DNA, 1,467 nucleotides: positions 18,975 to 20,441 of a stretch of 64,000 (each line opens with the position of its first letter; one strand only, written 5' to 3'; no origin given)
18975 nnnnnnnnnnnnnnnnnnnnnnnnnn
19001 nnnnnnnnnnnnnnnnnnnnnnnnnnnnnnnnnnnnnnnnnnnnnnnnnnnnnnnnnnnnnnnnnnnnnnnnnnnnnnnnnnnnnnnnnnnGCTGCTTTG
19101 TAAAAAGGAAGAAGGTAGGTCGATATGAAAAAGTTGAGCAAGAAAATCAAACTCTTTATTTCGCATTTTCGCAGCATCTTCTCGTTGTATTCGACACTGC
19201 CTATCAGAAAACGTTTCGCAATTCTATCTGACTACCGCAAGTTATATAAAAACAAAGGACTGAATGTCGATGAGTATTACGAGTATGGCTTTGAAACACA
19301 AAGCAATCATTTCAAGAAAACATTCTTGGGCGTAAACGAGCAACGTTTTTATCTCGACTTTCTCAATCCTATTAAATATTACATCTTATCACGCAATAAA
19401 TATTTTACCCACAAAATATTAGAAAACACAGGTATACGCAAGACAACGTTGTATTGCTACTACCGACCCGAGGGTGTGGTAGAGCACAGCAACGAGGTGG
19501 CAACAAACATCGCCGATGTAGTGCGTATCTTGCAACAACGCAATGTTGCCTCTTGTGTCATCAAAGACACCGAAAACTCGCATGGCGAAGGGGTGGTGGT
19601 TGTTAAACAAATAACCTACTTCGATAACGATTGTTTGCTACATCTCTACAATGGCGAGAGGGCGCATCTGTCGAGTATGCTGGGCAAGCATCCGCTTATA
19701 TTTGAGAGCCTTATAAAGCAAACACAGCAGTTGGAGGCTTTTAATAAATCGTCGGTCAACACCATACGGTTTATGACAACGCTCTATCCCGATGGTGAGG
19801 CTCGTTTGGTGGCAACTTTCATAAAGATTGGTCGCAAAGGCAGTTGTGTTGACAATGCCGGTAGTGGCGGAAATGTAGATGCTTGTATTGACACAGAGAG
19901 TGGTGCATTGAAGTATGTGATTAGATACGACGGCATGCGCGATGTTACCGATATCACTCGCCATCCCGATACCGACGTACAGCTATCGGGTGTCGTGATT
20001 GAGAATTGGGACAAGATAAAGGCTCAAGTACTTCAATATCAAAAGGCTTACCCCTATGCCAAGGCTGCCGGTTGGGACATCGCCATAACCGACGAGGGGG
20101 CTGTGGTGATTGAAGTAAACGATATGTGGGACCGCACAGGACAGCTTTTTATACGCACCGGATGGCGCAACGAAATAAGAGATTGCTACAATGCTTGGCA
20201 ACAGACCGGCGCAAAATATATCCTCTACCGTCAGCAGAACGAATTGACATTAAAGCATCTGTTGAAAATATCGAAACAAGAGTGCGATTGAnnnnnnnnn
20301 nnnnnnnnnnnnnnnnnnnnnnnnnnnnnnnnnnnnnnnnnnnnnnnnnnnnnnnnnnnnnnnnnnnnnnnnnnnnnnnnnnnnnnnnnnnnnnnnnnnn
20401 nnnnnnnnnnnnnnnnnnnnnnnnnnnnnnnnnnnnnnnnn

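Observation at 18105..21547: CEOS-like opine-type dehydrogenase, ATP-grasp and CapA-like trio next to the uronic-acid genes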

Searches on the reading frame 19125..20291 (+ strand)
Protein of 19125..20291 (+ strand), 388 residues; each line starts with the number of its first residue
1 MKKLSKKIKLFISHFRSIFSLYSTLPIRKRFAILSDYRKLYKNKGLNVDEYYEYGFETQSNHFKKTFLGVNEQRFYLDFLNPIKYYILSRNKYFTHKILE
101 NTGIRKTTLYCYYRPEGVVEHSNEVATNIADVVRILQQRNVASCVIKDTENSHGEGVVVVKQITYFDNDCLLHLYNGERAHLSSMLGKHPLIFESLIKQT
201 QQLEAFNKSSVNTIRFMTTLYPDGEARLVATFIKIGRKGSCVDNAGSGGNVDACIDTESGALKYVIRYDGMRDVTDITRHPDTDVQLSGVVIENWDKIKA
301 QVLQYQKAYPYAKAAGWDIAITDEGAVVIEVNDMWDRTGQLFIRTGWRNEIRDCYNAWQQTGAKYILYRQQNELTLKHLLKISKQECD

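Call 3: search_protein_families(library=pfam, proteins=[window:19125-20291:+])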
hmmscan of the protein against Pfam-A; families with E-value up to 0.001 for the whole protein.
window:19125-20291:+ (388 aa): 2 families
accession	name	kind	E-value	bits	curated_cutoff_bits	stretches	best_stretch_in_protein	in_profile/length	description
PF14397.11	ATPgrasp_ST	-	1.4e-38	133.1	31.4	1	75-348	5-270/278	Sugar-transfer associated ATP-grasp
PF14243.11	R2K_3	-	0.00042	21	26.3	0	274-335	98-152/169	ATP-grasp domain, R2K clade family 3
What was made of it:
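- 19125..20291 (+): ATPgrasp_ST-family ATP-grasp amide ligase. Proposed to add an amino-acid residue, and proposed to work with the PGA_cap protein. PF14397 133 bits (call 3).
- On ATPgrasp_ST (PF14397): 133.1 bits against 31.4 for 19125-20291 (call 3).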

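Call 4: search_protein_families(library=ncbifam, proteins=[window:19125-20291:+])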
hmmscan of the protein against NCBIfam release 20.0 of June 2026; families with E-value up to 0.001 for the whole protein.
window:19125-20291:+ (388 aa): 1 family
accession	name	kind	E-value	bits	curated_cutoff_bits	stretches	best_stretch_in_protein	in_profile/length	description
TIGR02291.1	rimK_rel_E_lig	hypoth_equivalog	1.4e-06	27.6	314.2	1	60-332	5-267/317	alpha-L-glutamate ligase-like protein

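Call 46: search_solved_structures(query=window:19125-20291:+, max_evalue=1, show_alignments=1)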
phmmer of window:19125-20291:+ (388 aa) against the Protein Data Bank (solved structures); distinct sequences matched with E-value up to 1: 2.
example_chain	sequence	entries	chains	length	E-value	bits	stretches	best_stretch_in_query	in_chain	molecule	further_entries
7awe_I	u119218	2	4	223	0.9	11.7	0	241-261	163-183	Proteasome subunit beta type-10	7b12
6avo_B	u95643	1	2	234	0.95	11.7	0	241-261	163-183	Proteasome subunit beta type-10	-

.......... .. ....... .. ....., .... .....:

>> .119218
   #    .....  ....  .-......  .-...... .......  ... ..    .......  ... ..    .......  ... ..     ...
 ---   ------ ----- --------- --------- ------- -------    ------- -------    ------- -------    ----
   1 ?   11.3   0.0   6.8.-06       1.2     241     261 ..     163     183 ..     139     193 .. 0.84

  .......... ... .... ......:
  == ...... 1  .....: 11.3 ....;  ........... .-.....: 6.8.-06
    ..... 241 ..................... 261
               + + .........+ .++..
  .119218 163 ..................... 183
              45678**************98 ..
